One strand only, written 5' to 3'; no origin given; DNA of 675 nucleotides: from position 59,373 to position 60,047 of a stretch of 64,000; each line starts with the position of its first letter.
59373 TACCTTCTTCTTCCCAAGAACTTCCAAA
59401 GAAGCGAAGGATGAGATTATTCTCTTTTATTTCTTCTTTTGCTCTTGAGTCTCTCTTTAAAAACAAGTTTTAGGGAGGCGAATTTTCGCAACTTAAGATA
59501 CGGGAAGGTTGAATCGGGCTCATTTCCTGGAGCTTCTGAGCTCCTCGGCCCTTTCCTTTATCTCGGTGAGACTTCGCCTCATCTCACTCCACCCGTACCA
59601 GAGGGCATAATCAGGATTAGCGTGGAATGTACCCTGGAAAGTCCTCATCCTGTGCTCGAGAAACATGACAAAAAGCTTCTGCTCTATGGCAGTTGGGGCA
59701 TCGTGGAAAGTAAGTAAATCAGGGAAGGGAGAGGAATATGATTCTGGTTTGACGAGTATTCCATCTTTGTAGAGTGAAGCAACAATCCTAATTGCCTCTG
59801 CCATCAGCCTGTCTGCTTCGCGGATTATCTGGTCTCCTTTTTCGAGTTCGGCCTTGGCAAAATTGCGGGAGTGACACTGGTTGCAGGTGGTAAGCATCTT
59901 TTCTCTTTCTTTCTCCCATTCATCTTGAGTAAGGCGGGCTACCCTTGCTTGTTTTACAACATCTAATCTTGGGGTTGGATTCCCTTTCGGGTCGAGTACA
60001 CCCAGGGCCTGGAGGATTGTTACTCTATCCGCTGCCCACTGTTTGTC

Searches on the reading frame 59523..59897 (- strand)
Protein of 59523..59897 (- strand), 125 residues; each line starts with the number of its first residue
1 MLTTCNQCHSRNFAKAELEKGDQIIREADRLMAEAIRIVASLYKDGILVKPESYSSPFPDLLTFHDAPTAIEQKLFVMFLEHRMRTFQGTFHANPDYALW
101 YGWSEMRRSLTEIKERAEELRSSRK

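Call 59: search_solved_structures(query=window:59523-59897:-, max_evalue=10, show_alignments=5)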
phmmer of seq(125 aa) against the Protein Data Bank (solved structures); distinct sequences matched with E-value up to 10: 12.
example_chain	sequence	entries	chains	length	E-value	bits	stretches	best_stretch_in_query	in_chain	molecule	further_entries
6h5l_A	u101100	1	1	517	9.7e-11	44.9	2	2-59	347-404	Similar to hydroxylamine oxidoreductase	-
4fas_A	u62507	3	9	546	2e-08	37.5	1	3-118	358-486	Hydroxylamine oxidoreductase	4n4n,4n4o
1fgj_A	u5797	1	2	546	2.4e-08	37.2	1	3-118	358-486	HYDROXYLAMINE OXIDOREDUCTASE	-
6m0p_A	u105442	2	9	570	2.4e-08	37.2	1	3-118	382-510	Aerobic hydroxylamine oxidoreductase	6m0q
6hif_G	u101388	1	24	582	0.0073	19.5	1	3-49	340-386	Hydrazine dehydrogenase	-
3ppf_A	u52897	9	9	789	0.07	16.3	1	67-122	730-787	5-methyltetrahydropteroyltriglutamate--homocysteine methyltransferase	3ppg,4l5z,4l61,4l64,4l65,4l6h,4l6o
3pph_A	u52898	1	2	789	0.07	16.3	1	67-122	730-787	5-methyltetrahydropteroyltriglutamate--homocysteine methyltransferase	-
3ppc_A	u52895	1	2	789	0.071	16.3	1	67-122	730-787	5-methyltetrahydropteroyltriglutamate--homocysteine methyltransferase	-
4n4j_A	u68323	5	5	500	0.18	15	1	3-54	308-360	hydroxylamine oxidoreductase | Similar to hydroxylamine oxidoreductase hao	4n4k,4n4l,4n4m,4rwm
2aqx_A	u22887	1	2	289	0.49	13.6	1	26-83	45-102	PREDICTED: inositol 1,4,5-trisphosphate 3-kinase B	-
6t5e_A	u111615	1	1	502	1.1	12.4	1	3-57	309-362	Hydroxylamine oxidoreductase-like protein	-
3r0l_D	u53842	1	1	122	1.3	12.3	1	23-54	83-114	Phospholipase A2 CB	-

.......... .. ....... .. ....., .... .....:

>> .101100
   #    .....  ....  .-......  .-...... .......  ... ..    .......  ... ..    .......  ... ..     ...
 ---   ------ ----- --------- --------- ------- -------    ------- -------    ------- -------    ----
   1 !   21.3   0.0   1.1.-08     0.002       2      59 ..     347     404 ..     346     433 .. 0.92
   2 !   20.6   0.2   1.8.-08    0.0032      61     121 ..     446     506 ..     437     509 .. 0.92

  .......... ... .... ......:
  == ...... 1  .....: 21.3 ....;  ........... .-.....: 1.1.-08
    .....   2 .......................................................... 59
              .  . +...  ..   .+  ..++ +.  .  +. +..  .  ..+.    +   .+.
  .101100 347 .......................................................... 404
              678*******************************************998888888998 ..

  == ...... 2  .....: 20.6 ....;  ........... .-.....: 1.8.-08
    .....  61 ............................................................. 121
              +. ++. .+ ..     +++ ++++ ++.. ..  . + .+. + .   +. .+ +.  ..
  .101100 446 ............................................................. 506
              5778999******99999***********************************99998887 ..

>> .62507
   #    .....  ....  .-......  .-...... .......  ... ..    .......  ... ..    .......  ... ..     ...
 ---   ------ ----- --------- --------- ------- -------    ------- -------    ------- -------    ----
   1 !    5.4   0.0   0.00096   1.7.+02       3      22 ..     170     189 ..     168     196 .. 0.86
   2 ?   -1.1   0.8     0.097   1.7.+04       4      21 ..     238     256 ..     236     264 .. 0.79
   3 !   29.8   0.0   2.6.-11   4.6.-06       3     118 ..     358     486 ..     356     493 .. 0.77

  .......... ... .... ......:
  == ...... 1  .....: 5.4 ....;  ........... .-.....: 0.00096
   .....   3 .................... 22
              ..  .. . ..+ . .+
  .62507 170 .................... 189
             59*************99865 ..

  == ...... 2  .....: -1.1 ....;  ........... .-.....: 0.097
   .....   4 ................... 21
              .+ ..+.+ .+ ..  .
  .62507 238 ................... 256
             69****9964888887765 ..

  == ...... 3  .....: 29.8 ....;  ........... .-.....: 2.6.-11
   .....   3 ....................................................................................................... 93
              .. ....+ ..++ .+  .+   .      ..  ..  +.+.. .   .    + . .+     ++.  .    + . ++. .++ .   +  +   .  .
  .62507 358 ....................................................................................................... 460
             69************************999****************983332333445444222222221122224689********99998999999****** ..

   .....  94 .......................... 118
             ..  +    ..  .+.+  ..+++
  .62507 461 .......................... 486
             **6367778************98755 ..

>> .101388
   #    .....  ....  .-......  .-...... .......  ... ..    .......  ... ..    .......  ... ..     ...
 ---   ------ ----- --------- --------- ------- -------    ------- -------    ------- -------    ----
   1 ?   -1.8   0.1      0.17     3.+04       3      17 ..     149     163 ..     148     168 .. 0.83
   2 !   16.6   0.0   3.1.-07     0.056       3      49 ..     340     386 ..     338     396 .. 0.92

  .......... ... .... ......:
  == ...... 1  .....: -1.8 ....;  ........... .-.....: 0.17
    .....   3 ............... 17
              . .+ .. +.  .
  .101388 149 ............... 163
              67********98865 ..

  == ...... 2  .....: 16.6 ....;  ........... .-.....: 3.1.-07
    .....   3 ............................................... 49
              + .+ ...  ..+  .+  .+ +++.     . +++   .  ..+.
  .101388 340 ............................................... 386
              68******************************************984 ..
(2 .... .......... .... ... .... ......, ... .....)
